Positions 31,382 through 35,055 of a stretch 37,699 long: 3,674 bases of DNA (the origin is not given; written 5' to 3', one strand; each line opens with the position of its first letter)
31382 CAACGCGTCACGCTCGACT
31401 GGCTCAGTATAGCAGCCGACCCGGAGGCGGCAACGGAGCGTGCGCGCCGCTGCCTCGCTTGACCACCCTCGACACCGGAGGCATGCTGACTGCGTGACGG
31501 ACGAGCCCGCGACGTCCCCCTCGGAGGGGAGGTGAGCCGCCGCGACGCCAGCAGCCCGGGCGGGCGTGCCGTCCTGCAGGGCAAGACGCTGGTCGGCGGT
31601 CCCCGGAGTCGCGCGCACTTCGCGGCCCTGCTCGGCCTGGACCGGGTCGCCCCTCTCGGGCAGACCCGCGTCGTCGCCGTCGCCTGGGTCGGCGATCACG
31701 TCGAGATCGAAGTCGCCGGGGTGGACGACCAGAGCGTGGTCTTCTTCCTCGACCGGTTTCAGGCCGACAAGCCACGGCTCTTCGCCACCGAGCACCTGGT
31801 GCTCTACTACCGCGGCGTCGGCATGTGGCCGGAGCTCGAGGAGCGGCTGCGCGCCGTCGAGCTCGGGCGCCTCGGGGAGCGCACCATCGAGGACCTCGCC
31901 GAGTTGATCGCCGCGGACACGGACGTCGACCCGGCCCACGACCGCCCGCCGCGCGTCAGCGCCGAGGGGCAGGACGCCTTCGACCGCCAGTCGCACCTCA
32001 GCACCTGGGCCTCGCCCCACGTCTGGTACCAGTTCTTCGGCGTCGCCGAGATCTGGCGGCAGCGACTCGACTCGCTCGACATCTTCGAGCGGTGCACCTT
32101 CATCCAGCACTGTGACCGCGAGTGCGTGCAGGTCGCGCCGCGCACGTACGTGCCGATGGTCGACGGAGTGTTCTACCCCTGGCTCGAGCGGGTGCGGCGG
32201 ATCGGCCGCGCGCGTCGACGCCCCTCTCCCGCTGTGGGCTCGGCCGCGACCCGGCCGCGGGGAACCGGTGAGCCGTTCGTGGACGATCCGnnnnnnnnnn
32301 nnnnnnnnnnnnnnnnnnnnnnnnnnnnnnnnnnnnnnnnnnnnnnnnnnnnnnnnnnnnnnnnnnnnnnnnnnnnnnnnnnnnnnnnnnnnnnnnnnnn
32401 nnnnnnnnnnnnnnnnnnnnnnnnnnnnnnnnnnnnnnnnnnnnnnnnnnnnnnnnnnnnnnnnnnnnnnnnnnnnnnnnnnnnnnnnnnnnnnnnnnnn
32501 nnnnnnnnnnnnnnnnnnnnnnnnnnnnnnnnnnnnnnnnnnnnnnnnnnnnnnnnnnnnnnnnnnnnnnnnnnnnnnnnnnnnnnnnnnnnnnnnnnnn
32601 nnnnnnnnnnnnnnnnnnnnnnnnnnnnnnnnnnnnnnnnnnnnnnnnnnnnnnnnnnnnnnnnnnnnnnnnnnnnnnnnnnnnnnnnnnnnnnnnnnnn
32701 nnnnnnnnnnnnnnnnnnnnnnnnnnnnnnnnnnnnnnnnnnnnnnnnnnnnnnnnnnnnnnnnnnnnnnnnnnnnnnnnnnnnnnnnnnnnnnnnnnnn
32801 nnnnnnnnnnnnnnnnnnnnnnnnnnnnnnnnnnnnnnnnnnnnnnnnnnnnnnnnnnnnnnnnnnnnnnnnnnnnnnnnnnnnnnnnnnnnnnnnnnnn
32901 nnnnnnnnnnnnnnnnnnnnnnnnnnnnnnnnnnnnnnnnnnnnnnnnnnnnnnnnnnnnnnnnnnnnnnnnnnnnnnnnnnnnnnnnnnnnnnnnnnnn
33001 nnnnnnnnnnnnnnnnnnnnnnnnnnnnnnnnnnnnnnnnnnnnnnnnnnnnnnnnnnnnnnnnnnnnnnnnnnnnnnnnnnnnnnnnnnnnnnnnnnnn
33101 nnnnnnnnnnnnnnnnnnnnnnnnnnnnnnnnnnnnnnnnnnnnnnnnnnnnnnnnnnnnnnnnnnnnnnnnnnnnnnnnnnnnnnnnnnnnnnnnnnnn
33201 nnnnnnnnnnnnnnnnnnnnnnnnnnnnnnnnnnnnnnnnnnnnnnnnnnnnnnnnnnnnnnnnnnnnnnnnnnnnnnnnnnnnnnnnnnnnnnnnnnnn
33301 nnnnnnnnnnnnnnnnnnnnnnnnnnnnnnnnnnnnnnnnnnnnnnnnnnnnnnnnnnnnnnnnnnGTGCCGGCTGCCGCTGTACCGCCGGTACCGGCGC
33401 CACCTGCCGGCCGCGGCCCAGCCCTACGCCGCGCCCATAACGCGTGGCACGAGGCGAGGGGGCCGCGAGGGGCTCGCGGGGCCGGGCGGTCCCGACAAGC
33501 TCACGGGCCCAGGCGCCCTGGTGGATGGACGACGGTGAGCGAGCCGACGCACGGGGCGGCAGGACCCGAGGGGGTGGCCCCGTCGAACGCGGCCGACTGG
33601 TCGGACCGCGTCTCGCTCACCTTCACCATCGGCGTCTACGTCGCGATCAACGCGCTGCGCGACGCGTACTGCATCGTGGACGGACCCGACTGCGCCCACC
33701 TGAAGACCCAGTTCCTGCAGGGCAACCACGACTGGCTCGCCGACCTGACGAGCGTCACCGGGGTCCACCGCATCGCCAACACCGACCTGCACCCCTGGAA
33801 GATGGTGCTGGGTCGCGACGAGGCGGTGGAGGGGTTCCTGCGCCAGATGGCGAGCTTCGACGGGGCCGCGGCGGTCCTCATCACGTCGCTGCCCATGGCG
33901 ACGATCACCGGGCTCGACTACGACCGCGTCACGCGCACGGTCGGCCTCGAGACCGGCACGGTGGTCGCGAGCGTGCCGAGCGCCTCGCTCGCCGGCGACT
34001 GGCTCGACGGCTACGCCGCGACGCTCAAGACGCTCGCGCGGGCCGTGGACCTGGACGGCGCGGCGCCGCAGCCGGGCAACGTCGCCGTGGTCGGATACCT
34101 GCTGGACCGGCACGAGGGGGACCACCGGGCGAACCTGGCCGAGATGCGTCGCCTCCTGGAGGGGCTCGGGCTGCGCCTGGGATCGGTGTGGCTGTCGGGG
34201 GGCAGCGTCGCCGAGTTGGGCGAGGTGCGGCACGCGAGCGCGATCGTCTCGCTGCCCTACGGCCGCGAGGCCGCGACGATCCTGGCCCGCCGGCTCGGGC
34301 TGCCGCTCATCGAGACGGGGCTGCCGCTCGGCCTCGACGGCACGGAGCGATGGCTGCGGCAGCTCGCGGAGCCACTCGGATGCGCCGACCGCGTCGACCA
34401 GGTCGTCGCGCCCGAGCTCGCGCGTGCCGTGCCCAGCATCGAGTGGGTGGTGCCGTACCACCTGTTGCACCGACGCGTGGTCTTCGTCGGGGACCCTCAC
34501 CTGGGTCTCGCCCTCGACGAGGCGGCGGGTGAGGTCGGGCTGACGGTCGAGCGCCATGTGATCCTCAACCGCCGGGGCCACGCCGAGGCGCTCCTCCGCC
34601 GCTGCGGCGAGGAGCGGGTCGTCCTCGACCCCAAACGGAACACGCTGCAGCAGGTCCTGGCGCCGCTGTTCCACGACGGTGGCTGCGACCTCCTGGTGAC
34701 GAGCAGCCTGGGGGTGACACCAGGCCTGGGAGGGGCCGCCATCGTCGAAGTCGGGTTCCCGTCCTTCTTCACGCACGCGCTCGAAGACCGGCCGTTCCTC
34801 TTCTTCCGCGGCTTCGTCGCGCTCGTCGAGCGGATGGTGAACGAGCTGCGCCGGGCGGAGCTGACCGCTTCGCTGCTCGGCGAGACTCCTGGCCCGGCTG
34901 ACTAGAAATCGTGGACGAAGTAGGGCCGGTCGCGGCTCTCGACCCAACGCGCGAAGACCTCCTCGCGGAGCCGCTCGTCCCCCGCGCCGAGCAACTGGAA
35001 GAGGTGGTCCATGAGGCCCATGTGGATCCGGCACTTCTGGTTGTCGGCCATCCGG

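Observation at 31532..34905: Orphan nitrogenase-like alpha/beta pair inside an rSAM cluster, alpha fused to the shared module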

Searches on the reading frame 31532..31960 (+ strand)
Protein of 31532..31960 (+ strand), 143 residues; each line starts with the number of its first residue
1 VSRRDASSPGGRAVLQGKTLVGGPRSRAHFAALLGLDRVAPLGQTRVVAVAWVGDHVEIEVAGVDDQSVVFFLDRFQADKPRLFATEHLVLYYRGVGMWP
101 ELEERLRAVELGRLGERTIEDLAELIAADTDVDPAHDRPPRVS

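Call 66: predict_structure(alignment_id=A2)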
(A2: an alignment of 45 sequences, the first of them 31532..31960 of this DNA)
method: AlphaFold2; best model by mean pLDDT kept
length: 143 residues; sequences in the alignment: 45
mean_pLDDT: 88.9   pTM: 0.83
mean pLDDT of the five models: 88.9, 88.9, 88.8, 87.5, 86.8
residues with pLDDT >= 90: 104; 70-90: 24; 50-70: 10; < 50: 5
segments of 3 or more residues with pLDDT < 50: none
pLDDT, mean of each block of 10 residues (from residue 1): 50 76 97 93 93 96 93 94 93 90 91 91 96 96 74
secondary structure, 60 per line:
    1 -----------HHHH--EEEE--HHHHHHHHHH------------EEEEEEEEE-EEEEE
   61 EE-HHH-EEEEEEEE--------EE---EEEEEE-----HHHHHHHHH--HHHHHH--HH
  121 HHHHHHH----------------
elements in order: H12-15 E18-21 H24-33 E46-54 E56-62 E68-75 E89-94 H100-108 H111-116 H119-127

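Call 69: fold_search(model_id=the predicted structure, library=pdb)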
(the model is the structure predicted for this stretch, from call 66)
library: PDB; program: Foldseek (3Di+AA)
matches with E <= 10: 270; with E <= 0.001: 0
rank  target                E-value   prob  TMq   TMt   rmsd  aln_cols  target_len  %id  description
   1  3m1c_A                4.6e-01  0.35  0.30  0.07   4.7        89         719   13  Crystal structure of the conserved herpesvirus fusion regulator complex gH-gL (released 2010-07-07)
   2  4xhj_E                6.6e-01  0.38  0.29  0.07   5.4        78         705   12  gHgL of Varicella-zoster virus in complex with human neutralizing antibodies. (released 2015-05-13)
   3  7obz_A                6.6e-01  0.05  0.18  0.16  12.7       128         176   16  Structure of RsLOV D109G (released 2021-06-30)
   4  5wi2_B                7.9e-01  0.14  0.29  0.38   8.4       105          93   11  Crystal structure of the KA1 domain from human Chk1 (released 2017-10-04)
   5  5hzh                  7.9e-01  0.04  0.17  0.10  12.4       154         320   11  Crystal structure of photoinhibitable Rac1 containing C450A mutant LOV2 domain (released 2016-12-21)
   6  5voc_A                8.4e-01  0.33  0.27  0.07   5.3        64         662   19  Crystal structure of HCMV Pentamer in complex with neutralizing antibody 8I21 - Low resolution dataset for initial pha (released 2017-07-05)
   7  5vob_A                8.4e-01  0.33  0.27  0.07   5.3        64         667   19  Crystal structure of HCMV Pentamer in complex with neutralizing antibody 8I21 (released 2017-07-05)
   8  4xhj_A                9.5e-01  0.28  0.26  0.06   5.5        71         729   14  gHgL of Varicella-zoster virus in complex with human neutralizing antibodies. (released 2015-05-13)
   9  3wiq_A                1.0e+00  0.09  0.23  0.06  12.4       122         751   13  Crystal structure of kojibiose phosphorylase complexed with kojibiose (released 2014-02-05)
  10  5h9k                  1.1e+00  0.05  0.16  0.15  14.2        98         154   13  Crystal of a leukotriene-binding salivary lipocalin (released 2016-05-11)
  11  5wi2_A                1.2e+00  0.10  0.26  0.36   8.5        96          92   10  Crystal structure of the KA1 domain from human Chk1 (released 2017-10-04)
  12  7uc2_A                1.3e+00  0.02  0.15  0.06  17.6        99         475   14  Structure of G6PD-D200N tetramer bound to NADP+ with no symmetry applied (released 2022-09-14)
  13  7lbe_A                1.4e+00  0.23  0.26  0.06   5.1        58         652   21  CryoEM structure of the HCMV Trimer gHgLgO in complex with neutralizing fabs 13H11 and MSL-109 (released 2021-03-10)
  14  2wkr                  1.4e+00  0.02  0.16  0.10  12.5       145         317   12  Structure of a photoactivatable Rac1 containing the Lov2 C450M Mutant (released 2009-08-18)
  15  7lbg_A                1.5e+00  0.23  0.26  0.06   5.1        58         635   21  CryoEM structure of the HCMV Trimer gHgLgO in complex with human Transforming growth factor beta receptor type 3 and n (released 2021-03-10)
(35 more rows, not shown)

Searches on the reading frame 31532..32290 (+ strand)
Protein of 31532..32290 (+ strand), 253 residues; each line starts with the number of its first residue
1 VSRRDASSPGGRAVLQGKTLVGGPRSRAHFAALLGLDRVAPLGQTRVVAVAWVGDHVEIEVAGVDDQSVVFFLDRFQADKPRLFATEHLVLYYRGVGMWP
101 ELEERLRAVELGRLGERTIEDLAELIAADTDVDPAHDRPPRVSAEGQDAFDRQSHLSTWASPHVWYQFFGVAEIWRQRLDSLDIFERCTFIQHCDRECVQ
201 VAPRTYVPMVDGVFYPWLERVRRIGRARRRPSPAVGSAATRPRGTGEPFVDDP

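Call 14: search_protein_families(library=pfam, proteins=[window:31532-32290:+], max_evalue=1)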
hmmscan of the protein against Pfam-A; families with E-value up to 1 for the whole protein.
window:31532-32290:+ (253 aa): 0 families

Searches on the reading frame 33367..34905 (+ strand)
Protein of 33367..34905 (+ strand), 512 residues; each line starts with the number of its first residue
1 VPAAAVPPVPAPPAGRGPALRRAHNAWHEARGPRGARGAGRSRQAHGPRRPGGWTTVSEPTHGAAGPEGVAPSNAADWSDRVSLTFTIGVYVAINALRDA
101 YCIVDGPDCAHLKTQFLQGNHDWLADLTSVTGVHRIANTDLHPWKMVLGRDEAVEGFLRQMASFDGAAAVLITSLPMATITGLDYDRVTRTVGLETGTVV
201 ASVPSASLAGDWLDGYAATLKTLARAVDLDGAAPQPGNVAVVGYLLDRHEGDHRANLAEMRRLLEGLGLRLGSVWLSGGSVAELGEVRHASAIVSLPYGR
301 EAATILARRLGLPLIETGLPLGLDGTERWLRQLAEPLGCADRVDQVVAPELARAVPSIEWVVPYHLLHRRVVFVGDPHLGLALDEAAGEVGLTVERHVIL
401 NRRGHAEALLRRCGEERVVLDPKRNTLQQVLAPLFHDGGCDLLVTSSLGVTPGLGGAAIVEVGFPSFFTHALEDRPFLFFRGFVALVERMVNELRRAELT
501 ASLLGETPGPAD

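Call 5: search_protein_families(library=pfam, proteins=[window:33367-34905:+], max_evalue=0.01)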
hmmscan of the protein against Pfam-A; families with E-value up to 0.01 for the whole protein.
window:33367-34905:+ (512 aa): 1 family
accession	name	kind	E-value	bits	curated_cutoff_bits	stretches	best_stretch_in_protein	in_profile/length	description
PF00148.24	Oxidored_nitro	-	4.1e-44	151.5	28.6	1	88-494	4-398/399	Nitrogenase component 1 type Oxidoreductase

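Call 16: find_encoding_contigs(protein=window:33535-34905:+, flank=10000)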
Protein window:33535-34905:+ (456 aa): no gene with exactly this product is on record in the collection.

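Call 27: search_protein_families(library=ncbifam, proteins=[window:33535-34902:+], max_evalue=0.01)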
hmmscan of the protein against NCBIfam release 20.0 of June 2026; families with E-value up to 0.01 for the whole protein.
window:33535-34902:+ (456 aa): 11 families
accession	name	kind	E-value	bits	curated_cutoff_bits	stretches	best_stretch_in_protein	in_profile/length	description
NF002768.0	PRK02842.1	equivalog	2.5e-11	43.1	324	1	114-338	101-313/423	ferredoxin:protochlorophyllide reductase (ATP-dependent) subunit N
TIGR01862.1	N2-ase-Ialpha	subfamily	9.5e-11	41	486.05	1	38-438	46-437/444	nitrogenase component I subunit alpha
TIGR01279.1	DPOR_bchN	equivalog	1.4e-10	40.7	419.95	1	97-355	71-319/407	ferredoxin:protochlorophyllide reductase (ATP-dependent) subunit N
TIGR01278.1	DPOR_BchB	equivalog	5.2e-10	38.8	490.35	1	113-327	88-306/512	ferredoxin:protochlorophyllide reductase (ATP-dependent) subunit B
NF002789.0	PRK02910.1-3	equivalog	1.8e-09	37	509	1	196-283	167-255/535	ferredoxin:protochlorophyllide reductase (ATP-dependent) subunit B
TIGR01283.1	nifE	equivalog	3e-09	36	505.1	1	33-389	49-402/459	nitrogenase iron-molybdenum cofactor biosynthesis protein NifE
TIGR01284.1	alt_nitrog_alph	subfamily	3.9e-09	35.5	512.8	1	76-437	90-443/457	nitrogenase subunit alpha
TIGR02014.1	BchZ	equivalog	8.4e-09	34.8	529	1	179-285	151-251/468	chlorophyllide a reductase subunit Z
TIGR02932.1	vnfK_nitrog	equivalog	8.5e-06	24.9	873.95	1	242-438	241-440/457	V-containing nitrogenase subunit beta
TIGR02931.1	anfK_nitrog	equivalog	0.00041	19.2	853.85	0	225-331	225-331/461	Fe-only nitrogenase subunit beta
TIGR01861.1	ANFD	equivalog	0.00046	18.8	873.8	1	208-436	224-445/513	nitrogenase iron-iron protein, alpha chain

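Call 29: search_solved_structures(query=window:33535-34902:+, max_evalue=1, show_alignments=3)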
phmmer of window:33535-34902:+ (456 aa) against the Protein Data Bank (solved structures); distinct sequences matched with E-value up to 1: 18.
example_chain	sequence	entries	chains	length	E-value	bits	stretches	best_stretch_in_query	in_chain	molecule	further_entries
9d9u_C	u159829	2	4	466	1.3e-08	37.4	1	173-435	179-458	Nitrogenase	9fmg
9d9u_A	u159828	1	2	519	1.6e-07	33.8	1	76-339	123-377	Nitrogenase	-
9fmg_A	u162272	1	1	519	1.6e-07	33.8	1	76-339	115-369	Nitrogenase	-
8oie_A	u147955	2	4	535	6.4e-06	28.6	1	182-437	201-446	Nitrogenase protein alpha chain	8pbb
9efu_B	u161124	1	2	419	0.00014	24.2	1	197-368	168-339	Light-independent protochlorophyllide reductase subunit B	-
9ian_C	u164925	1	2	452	0.00019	23.7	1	216-335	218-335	Nitrogenase iron-molybdenum cofactor biosynthesis protein NifN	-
3pdi_B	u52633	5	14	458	0.00021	23.6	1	216-335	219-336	Nitrogenase MoFe cofactor biosynthesis protein NifN | Nitrogenase iron-molybdenum cofactor biosynthesis protein NifN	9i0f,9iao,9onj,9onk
9buo_B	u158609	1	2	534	0.00022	23.5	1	197-368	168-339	Light-independent protochlorophyllide reductase subunit B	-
8vqi_B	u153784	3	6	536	0.00023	23.4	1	197-368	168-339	Light-independent protochlorophyllide reductase subunit B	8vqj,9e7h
8vqh_B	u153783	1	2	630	0.0003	23.1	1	197-367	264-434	Light-independent protochlorophyllide reductase subunit B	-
8boq_A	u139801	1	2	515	0.00039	22.7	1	208-436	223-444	Nitrogenase protein alpha chain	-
5n6y_E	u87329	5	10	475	0.00098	21.4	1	81-438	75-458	Nitrogenase vanadium-iron protein beta chain | Vanadium nitrogenase beta subunit, vnfK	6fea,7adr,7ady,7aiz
8boq_B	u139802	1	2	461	0.0033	19.7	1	180-330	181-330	Fe-only nitrogenase, beta subunit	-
9spz_A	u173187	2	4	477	0.0044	19.2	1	201-430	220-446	Nitrogenase protein alpha chain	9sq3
8oie_C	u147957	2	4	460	0.0046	19.2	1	225-438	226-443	Nitrogenase iron-iron protein, beta subunit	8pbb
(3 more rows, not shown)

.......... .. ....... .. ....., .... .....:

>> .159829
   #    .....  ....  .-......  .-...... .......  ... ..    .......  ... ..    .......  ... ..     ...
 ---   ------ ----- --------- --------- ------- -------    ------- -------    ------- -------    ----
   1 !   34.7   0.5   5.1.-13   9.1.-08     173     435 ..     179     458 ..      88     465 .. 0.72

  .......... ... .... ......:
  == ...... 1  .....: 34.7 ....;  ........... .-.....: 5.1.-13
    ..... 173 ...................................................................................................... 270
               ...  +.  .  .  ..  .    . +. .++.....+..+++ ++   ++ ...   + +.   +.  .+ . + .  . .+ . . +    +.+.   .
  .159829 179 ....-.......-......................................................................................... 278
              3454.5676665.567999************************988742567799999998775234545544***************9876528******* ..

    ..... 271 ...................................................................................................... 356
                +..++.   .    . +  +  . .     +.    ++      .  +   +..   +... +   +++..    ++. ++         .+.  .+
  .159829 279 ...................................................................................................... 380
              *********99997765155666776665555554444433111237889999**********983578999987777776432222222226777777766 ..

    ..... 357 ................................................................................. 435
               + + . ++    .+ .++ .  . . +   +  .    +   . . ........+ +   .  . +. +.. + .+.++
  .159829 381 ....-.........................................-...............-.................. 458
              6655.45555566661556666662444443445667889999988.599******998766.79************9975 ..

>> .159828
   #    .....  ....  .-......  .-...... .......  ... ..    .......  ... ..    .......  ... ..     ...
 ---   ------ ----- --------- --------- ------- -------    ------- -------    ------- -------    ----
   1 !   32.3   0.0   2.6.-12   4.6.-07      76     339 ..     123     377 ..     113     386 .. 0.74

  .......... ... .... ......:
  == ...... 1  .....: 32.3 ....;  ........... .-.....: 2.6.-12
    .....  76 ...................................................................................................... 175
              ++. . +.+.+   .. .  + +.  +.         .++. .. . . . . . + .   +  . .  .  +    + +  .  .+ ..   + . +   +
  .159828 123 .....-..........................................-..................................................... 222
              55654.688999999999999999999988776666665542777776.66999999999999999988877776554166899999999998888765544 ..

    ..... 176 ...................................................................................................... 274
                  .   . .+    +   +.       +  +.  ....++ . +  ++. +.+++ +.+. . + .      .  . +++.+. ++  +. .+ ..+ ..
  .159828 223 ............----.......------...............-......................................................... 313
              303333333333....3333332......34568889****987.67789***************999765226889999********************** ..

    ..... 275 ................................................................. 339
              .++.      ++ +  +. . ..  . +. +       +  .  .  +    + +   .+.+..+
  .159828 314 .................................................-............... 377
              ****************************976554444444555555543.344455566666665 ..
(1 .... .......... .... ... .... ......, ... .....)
